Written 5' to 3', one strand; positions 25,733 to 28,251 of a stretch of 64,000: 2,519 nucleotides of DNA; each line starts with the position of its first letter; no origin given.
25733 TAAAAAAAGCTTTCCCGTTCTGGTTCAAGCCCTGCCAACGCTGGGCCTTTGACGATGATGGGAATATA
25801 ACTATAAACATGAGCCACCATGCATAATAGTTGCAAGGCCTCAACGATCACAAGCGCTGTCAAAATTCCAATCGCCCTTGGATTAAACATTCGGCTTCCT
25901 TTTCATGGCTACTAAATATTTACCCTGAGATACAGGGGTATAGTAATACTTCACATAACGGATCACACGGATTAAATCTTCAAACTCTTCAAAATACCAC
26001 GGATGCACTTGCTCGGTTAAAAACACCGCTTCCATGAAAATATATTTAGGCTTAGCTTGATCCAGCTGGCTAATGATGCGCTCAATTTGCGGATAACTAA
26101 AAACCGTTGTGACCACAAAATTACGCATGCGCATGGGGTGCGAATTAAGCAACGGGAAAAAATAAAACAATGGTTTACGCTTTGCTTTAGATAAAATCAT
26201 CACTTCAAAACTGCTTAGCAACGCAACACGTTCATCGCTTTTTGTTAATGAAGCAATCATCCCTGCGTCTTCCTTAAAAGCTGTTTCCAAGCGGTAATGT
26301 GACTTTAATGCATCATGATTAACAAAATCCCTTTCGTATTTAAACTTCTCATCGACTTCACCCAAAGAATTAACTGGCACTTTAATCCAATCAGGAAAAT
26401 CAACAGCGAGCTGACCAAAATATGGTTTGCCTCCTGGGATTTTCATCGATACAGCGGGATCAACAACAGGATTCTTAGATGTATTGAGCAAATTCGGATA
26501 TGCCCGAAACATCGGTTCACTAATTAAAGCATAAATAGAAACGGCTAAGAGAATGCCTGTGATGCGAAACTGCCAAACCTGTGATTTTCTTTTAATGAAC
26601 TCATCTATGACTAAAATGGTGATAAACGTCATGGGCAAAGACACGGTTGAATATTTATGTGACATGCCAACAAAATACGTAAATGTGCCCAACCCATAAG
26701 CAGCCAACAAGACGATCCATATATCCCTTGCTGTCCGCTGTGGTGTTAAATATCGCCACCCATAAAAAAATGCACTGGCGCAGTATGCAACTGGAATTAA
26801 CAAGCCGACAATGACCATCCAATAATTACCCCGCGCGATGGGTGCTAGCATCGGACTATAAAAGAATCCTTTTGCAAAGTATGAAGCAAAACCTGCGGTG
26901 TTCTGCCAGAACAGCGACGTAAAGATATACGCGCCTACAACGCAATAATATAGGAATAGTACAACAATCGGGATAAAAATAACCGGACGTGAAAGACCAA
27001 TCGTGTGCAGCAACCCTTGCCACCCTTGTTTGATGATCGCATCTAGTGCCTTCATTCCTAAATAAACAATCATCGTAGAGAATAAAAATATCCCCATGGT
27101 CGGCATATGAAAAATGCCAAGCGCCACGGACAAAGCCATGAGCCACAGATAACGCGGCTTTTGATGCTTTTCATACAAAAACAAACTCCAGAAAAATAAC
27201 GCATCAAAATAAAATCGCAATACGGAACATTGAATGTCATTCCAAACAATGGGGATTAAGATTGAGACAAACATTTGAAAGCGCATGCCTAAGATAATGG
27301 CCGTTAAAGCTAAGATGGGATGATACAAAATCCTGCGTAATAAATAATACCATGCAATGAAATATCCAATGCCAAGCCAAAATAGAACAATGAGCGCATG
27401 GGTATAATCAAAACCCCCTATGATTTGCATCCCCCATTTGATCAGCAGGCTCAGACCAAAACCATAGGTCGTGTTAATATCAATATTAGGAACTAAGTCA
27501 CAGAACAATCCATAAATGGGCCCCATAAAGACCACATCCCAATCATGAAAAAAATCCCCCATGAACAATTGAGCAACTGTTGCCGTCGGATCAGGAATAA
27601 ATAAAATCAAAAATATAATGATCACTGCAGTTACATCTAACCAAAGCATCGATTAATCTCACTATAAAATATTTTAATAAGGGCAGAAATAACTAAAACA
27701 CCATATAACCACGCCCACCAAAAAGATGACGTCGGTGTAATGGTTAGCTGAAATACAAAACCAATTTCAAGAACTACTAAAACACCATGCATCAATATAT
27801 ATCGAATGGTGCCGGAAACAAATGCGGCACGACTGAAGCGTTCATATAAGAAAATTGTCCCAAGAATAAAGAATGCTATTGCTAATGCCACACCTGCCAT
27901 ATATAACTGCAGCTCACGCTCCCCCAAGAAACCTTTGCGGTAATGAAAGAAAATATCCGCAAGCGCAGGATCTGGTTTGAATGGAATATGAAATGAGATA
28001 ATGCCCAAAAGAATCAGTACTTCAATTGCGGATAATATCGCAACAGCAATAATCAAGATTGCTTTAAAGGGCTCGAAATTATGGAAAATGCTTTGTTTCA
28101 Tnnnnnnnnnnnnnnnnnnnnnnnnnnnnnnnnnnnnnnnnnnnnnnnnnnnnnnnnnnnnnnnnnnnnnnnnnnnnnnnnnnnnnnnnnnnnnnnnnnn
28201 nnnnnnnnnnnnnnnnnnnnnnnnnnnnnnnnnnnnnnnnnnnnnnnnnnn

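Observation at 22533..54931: Expanded paralogous family (A) of 600-800-aa polytopic membrane proteins with an unrecognised conserved C-terminal domain: six full-length, one truncated and one split copy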

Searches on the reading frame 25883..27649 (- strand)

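Call 4: search_protein_families(library=pfam, proteins=[window:25883-27649:-], max_evalue=1)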
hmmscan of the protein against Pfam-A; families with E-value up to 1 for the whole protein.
window:25883-27649:- (588 aa): 1 family
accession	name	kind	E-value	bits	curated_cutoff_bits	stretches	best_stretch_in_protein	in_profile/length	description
PF07370.16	DUF1489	-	0.18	12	25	1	275-310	78-113/138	Protein of unknown function (DUF1489)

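Call 7: search_protein_families(library=ncbifam, proteins=[window:25883-27649:-], max_evalue=0.1)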
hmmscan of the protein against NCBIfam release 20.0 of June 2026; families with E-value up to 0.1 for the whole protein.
window:25883-27649:- (588 aa): 0 families

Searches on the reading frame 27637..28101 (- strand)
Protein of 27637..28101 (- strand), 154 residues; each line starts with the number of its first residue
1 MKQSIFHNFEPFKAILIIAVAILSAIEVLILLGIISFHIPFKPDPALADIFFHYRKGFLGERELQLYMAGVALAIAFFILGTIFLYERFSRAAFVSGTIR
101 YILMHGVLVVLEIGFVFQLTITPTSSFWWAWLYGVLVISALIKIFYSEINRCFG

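Call 4: search_protein_families(library=pfam, proteins=[window:27637-28101:-], max_evalue=1)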
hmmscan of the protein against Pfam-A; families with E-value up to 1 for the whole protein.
window:27637-28101:- (154 aa): 1 family
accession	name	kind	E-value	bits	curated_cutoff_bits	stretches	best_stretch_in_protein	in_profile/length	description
PF09531.15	Ndc1_Nup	-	0.65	9.1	29.8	0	3-146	75-219/607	Nucleoporin protein Ndc1-Nup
